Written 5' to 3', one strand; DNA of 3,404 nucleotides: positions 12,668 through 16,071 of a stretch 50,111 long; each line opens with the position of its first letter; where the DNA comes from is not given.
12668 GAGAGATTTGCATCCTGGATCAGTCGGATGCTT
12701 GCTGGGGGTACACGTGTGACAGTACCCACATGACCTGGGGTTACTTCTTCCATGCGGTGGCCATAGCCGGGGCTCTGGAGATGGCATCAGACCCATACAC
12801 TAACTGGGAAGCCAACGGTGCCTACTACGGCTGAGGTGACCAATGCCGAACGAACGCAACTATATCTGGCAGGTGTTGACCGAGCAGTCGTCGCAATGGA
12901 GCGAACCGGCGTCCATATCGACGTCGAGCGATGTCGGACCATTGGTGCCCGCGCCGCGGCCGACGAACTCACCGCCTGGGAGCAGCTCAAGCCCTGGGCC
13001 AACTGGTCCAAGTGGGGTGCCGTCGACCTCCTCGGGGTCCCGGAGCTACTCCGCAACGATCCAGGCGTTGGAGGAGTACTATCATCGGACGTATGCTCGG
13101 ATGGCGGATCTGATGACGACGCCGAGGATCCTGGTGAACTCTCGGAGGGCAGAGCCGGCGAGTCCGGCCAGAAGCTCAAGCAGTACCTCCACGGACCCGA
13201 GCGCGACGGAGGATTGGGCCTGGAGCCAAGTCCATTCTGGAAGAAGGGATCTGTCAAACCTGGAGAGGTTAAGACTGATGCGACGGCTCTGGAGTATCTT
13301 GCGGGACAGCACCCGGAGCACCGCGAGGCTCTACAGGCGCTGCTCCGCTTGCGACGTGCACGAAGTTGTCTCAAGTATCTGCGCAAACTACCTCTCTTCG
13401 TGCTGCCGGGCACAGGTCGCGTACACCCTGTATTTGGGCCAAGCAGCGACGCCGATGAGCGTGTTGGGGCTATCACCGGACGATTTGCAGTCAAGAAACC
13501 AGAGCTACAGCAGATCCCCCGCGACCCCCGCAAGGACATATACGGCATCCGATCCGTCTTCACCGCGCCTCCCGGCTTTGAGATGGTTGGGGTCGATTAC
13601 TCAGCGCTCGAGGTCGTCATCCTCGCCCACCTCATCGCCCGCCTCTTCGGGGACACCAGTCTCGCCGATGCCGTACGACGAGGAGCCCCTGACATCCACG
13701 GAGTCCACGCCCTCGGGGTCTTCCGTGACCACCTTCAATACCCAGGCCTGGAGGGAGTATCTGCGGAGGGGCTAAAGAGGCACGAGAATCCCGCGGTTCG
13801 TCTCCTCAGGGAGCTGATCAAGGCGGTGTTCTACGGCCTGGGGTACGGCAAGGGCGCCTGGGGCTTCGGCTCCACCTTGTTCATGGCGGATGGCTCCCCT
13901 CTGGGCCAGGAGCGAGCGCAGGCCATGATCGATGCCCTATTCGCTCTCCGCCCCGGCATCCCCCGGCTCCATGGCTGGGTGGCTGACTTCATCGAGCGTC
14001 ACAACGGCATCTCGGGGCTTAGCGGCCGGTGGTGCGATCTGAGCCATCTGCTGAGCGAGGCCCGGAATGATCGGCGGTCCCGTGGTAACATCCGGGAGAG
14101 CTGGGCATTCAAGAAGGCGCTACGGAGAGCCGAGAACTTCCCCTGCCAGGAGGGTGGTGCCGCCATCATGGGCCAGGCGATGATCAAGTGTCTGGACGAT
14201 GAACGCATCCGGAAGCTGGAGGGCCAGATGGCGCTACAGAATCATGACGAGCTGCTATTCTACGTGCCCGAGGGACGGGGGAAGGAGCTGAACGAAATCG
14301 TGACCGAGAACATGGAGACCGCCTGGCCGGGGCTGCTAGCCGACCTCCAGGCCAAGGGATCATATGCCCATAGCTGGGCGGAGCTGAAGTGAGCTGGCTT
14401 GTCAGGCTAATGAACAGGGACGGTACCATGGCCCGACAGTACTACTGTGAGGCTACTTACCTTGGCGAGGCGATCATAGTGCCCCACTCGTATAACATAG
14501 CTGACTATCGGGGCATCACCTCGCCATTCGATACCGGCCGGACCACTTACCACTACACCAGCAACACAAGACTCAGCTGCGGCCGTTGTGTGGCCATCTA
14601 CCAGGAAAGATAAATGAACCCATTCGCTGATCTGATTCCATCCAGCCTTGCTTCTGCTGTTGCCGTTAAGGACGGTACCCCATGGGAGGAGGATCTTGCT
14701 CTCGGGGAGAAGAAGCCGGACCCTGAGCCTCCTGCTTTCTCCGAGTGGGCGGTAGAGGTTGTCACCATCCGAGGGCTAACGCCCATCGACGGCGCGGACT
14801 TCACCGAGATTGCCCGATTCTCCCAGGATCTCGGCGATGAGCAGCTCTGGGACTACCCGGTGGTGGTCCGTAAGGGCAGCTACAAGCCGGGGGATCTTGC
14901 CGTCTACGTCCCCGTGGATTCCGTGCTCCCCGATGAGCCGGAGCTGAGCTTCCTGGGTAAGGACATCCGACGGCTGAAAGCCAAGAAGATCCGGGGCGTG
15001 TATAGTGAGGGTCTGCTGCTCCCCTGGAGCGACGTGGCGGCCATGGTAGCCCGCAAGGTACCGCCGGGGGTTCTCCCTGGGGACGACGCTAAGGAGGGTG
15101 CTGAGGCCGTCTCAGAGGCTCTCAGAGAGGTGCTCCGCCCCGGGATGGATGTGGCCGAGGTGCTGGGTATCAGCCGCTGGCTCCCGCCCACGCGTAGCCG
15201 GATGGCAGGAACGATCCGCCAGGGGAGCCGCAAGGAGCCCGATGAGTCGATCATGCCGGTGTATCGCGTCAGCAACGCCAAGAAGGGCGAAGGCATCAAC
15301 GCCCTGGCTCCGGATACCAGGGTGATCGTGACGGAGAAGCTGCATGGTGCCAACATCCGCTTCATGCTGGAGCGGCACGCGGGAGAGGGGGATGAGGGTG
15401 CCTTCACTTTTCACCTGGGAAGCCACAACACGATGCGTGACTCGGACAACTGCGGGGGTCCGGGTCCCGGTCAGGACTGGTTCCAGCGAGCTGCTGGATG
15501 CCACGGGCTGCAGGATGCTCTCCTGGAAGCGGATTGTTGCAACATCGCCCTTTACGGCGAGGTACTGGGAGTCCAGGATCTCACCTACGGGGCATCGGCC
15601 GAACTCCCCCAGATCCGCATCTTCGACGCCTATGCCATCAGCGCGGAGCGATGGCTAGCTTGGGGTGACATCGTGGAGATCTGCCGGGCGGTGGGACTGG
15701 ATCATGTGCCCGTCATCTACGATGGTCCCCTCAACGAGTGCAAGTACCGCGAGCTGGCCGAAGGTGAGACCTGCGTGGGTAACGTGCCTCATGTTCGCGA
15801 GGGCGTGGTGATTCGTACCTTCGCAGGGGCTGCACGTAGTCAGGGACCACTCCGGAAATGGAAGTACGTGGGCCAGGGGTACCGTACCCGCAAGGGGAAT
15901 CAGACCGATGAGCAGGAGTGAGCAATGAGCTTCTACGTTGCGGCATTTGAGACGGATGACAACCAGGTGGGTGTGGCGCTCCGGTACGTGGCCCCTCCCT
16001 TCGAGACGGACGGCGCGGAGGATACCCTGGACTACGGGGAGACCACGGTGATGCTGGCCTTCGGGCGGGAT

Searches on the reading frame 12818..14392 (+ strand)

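Call 15: search_protein_families(library=pfam, proteins=[window:12818-14392:+], max_evalue=0.01)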
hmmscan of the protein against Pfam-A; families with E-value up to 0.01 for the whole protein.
window:12818-14392:+ (524 aa): 1 family
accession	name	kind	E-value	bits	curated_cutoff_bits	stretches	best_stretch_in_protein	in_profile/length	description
PF00476.26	DNA_pol_A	-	4.4e-41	141.5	34.3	1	146-522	54-381/381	DNA polymerase family A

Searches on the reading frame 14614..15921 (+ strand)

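Call 15: search_protein_families(library=pfam, proteins=[window:14614-15921:+], max_evalue=0.01)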
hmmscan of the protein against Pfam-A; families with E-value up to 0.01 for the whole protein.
window:14614-15921:+ (435 aa): 2 families
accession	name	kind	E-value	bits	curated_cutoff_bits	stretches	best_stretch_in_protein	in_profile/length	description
PF09414.15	RNA_ligase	-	3e-21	76.8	27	1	236-406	2-161/171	RNA ligase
PF21189.3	PHA02142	-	3.2e-12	47.2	27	1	49-137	4-91/92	PHA02142 OB-fold domain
